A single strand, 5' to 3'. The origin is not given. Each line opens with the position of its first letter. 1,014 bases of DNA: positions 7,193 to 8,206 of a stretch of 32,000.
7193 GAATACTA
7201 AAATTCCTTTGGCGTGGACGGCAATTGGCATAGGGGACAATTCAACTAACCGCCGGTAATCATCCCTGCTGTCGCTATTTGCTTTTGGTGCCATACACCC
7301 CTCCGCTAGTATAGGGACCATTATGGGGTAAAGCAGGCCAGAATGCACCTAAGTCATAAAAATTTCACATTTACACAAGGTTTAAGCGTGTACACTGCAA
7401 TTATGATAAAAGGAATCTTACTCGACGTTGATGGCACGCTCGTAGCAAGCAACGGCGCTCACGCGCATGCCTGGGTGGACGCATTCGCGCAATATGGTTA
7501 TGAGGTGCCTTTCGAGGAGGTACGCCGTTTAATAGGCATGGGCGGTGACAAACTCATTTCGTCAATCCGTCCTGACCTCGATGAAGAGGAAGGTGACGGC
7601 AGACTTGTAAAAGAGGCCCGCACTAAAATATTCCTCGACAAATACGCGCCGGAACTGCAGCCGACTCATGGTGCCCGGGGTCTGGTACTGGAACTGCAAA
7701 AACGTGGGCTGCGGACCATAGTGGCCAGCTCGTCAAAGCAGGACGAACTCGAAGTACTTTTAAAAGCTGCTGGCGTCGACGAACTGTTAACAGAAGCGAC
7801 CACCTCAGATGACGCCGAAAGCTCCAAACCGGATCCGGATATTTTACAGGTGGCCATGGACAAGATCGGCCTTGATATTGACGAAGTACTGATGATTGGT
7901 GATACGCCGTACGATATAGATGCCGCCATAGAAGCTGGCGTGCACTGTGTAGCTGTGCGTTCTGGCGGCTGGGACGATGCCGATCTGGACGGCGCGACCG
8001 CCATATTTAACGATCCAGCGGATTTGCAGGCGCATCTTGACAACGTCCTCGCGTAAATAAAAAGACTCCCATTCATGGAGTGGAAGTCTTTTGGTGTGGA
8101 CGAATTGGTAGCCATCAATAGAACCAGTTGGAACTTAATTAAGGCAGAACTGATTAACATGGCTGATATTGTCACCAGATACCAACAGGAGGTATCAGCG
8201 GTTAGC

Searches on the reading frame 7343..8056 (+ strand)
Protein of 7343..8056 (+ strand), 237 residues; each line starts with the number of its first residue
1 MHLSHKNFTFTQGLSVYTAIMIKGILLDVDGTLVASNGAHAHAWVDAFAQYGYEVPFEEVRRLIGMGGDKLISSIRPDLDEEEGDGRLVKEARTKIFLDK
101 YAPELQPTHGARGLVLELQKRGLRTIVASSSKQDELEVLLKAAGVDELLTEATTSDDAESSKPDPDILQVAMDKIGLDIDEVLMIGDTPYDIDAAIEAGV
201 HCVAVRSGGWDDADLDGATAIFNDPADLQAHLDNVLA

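Call 29: search_protein_families(library=pfam, proteins=[window:7343-8056:+], max_evalue=0.001)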
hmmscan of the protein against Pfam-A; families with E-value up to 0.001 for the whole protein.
window:7343-8056:+ (237 aa): 4 families
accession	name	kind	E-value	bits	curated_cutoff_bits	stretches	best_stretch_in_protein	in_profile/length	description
PF13419.12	HAD_2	-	4.5e-33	115.3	23.8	1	25-205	1-178/178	Haloacid dehalogenase-like hydrolase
PF00702.32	Hydrolase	-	5.5e-29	102.4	26.4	1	22-199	1-191/191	haloacid dehalogenase-like hydrolase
PF13242.12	Hydrolase_like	-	9.4e-13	48.3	22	1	161-217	3-60/75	HAD-hyrolase-like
PF12710.13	HAD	-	2.1e-11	45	27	1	25-195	1-188/189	haloacid dehalogenase-like hydrolase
